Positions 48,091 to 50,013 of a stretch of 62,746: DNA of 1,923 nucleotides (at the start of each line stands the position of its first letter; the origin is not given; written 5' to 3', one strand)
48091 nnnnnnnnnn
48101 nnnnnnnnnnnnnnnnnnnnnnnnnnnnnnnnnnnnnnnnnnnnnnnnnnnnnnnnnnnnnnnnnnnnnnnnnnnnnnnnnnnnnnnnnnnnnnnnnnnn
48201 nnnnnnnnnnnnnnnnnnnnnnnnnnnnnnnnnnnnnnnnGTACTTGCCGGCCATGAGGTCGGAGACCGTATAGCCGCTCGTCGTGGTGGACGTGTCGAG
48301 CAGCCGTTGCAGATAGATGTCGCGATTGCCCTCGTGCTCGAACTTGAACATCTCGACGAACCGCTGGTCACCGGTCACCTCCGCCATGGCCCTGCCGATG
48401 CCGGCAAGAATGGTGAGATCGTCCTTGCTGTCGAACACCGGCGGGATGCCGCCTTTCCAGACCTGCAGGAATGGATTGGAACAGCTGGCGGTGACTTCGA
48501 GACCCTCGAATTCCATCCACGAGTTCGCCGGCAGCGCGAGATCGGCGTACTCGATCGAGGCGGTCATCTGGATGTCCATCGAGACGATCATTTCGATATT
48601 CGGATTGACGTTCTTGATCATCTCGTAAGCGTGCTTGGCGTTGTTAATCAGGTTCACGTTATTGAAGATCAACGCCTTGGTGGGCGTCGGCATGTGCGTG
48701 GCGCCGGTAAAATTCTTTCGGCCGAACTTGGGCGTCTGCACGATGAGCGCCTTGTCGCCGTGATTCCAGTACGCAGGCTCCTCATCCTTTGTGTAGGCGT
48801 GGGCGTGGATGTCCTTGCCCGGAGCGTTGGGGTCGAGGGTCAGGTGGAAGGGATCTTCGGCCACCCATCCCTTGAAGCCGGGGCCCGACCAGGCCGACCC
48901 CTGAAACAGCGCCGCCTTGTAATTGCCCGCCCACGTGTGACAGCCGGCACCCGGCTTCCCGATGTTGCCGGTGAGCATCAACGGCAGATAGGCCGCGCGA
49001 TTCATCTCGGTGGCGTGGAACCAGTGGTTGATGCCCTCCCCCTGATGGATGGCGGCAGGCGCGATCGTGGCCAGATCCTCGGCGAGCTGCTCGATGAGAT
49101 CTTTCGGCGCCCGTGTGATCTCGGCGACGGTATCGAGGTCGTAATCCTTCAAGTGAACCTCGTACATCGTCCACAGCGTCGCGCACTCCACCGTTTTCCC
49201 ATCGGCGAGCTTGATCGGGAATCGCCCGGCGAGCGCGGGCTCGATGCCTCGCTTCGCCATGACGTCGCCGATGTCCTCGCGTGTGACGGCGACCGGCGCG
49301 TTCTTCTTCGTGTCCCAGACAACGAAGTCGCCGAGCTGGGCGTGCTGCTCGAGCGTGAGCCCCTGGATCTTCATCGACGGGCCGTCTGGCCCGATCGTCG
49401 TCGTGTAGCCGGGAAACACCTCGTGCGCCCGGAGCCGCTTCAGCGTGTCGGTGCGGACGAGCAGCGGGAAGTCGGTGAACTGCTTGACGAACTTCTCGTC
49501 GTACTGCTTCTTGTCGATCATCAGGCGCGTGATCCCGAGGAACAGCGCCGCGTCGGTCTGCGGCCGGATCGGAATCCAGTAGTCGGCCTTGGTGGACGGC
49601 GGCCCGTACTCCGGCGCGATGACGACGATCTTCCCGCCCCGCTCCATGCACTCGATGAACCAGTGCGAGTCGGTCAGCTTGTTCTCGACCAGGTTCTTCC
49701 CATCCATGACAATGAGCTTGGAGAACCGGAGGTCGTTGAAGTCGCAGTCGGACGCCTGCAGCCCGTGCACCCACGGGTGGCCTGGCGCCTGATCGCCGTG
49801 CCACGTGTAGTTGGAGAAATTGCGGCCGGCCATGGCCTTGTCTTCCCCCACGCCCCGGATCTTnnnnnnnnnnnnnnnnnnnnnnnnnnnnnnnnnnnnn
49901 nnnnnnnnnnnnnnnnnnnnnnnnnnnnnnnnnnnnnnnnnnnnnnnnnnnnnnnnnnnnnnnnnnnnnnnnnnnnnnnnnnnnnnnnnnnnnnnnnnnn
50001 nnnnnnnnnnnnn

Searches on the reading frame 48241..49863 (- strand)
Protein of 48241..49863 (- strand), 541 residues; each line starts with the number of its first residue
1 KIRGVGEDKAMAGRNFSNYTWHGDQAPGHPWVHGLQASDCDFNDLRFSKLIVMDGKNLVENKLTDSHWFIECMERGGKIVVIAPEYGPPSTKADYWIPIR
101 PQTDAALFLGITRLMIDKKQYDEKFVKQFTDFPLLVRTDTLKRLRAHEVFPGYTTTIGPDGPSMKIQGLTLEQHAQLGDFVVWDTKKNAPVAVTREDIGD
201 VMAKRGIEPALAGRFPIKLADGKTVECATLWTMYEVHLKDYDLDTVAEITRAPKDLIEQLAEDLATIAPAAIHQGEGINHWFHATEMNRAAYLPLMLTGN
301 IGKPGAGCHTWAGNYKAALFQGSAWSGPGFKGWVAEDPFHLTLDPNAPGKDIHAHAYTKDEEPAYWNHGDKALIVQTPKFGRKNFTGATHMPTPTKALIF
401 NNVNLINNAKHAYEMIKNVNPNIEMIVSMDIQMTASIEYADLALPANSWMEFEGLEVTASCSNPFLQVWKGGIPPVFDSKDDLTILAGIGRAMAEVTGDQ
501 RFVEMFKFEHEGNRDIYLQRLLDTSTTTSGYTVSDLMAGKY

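Call 41: search_solved_structures(query=window:48241-49863:-, max_evalue=1e-10, show_alignments=5)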
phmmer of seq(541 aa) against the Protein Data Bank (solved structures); distinct sequences matched with E-value up to 1e-10: 26.
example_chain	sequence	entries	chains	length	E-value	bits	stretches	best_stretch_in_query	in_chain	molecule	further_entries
7b04_B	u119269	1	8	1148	7.7e-239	797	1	3-541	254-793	Nitrite oxidoreductase subunit A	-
4ydd_A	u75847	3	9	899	7.3e-50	173.2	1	17-509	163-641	DMSO reductase family type II enzyme, molybdopterin subunit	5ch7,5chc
5e7o_A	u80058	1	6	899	2e-49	171.8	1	17-509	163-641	DMSO reductase family type II enzyme, molybdopterin subunit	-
2ivf_A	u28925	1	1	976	5.1e-38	134.1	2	44-152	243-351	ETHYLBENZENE DEHYDROGENASE ALPHA-SUBUNIT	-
3egw_A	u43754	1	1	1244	5.9e-23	84.4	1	12-138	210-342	Respiratory nitrate reductase 1 alpha chain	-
1r27_A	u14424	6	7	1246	5.9e-23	84.4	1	12-138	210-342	Respiratory nitrate reductase 1 alpha chain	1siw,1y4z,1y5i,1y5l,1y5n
3ir7_A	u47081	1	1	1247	6e-23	84.4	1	12-138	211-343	Respiratory nitrate reductase 1 alpha chain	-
3ir6_A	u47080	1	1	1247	6e-23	84.4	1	12-138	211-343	Respiratory nitrate reductase 1 alpha chain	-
1q16_A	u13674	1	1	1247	6e-23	84.4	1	12-138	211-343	Respiratory nitrate reductase 1 alpha chain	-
3ir5_A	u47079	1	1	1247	6e-23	84.4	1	12-138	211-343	Respiratory nitrate reductase 1 alpha chain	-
2vpw_A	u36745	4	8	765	1.8e-18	69.6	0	30-130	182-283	THIOSULFATE REDUCTASE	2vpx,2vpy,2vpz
1aa6_A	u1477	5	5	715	6.2e-15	57.9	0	237-493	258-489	FORMATE DEHYDROGENASE H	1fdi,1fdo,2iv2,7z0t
2e7z_A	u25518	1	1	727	8.2e-15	57.5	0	23-129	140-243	Acetylene hydratase Ahy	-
1h0h_A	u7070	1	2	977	3.6e-13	52.1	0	39-136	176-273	FORMATE DEHYDROGENASE SUBUNIT ALPHA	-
9t1s_L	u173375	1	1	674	1.1e-12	50.4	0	37-130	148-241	formate dehydrogenase (coenzyme F420)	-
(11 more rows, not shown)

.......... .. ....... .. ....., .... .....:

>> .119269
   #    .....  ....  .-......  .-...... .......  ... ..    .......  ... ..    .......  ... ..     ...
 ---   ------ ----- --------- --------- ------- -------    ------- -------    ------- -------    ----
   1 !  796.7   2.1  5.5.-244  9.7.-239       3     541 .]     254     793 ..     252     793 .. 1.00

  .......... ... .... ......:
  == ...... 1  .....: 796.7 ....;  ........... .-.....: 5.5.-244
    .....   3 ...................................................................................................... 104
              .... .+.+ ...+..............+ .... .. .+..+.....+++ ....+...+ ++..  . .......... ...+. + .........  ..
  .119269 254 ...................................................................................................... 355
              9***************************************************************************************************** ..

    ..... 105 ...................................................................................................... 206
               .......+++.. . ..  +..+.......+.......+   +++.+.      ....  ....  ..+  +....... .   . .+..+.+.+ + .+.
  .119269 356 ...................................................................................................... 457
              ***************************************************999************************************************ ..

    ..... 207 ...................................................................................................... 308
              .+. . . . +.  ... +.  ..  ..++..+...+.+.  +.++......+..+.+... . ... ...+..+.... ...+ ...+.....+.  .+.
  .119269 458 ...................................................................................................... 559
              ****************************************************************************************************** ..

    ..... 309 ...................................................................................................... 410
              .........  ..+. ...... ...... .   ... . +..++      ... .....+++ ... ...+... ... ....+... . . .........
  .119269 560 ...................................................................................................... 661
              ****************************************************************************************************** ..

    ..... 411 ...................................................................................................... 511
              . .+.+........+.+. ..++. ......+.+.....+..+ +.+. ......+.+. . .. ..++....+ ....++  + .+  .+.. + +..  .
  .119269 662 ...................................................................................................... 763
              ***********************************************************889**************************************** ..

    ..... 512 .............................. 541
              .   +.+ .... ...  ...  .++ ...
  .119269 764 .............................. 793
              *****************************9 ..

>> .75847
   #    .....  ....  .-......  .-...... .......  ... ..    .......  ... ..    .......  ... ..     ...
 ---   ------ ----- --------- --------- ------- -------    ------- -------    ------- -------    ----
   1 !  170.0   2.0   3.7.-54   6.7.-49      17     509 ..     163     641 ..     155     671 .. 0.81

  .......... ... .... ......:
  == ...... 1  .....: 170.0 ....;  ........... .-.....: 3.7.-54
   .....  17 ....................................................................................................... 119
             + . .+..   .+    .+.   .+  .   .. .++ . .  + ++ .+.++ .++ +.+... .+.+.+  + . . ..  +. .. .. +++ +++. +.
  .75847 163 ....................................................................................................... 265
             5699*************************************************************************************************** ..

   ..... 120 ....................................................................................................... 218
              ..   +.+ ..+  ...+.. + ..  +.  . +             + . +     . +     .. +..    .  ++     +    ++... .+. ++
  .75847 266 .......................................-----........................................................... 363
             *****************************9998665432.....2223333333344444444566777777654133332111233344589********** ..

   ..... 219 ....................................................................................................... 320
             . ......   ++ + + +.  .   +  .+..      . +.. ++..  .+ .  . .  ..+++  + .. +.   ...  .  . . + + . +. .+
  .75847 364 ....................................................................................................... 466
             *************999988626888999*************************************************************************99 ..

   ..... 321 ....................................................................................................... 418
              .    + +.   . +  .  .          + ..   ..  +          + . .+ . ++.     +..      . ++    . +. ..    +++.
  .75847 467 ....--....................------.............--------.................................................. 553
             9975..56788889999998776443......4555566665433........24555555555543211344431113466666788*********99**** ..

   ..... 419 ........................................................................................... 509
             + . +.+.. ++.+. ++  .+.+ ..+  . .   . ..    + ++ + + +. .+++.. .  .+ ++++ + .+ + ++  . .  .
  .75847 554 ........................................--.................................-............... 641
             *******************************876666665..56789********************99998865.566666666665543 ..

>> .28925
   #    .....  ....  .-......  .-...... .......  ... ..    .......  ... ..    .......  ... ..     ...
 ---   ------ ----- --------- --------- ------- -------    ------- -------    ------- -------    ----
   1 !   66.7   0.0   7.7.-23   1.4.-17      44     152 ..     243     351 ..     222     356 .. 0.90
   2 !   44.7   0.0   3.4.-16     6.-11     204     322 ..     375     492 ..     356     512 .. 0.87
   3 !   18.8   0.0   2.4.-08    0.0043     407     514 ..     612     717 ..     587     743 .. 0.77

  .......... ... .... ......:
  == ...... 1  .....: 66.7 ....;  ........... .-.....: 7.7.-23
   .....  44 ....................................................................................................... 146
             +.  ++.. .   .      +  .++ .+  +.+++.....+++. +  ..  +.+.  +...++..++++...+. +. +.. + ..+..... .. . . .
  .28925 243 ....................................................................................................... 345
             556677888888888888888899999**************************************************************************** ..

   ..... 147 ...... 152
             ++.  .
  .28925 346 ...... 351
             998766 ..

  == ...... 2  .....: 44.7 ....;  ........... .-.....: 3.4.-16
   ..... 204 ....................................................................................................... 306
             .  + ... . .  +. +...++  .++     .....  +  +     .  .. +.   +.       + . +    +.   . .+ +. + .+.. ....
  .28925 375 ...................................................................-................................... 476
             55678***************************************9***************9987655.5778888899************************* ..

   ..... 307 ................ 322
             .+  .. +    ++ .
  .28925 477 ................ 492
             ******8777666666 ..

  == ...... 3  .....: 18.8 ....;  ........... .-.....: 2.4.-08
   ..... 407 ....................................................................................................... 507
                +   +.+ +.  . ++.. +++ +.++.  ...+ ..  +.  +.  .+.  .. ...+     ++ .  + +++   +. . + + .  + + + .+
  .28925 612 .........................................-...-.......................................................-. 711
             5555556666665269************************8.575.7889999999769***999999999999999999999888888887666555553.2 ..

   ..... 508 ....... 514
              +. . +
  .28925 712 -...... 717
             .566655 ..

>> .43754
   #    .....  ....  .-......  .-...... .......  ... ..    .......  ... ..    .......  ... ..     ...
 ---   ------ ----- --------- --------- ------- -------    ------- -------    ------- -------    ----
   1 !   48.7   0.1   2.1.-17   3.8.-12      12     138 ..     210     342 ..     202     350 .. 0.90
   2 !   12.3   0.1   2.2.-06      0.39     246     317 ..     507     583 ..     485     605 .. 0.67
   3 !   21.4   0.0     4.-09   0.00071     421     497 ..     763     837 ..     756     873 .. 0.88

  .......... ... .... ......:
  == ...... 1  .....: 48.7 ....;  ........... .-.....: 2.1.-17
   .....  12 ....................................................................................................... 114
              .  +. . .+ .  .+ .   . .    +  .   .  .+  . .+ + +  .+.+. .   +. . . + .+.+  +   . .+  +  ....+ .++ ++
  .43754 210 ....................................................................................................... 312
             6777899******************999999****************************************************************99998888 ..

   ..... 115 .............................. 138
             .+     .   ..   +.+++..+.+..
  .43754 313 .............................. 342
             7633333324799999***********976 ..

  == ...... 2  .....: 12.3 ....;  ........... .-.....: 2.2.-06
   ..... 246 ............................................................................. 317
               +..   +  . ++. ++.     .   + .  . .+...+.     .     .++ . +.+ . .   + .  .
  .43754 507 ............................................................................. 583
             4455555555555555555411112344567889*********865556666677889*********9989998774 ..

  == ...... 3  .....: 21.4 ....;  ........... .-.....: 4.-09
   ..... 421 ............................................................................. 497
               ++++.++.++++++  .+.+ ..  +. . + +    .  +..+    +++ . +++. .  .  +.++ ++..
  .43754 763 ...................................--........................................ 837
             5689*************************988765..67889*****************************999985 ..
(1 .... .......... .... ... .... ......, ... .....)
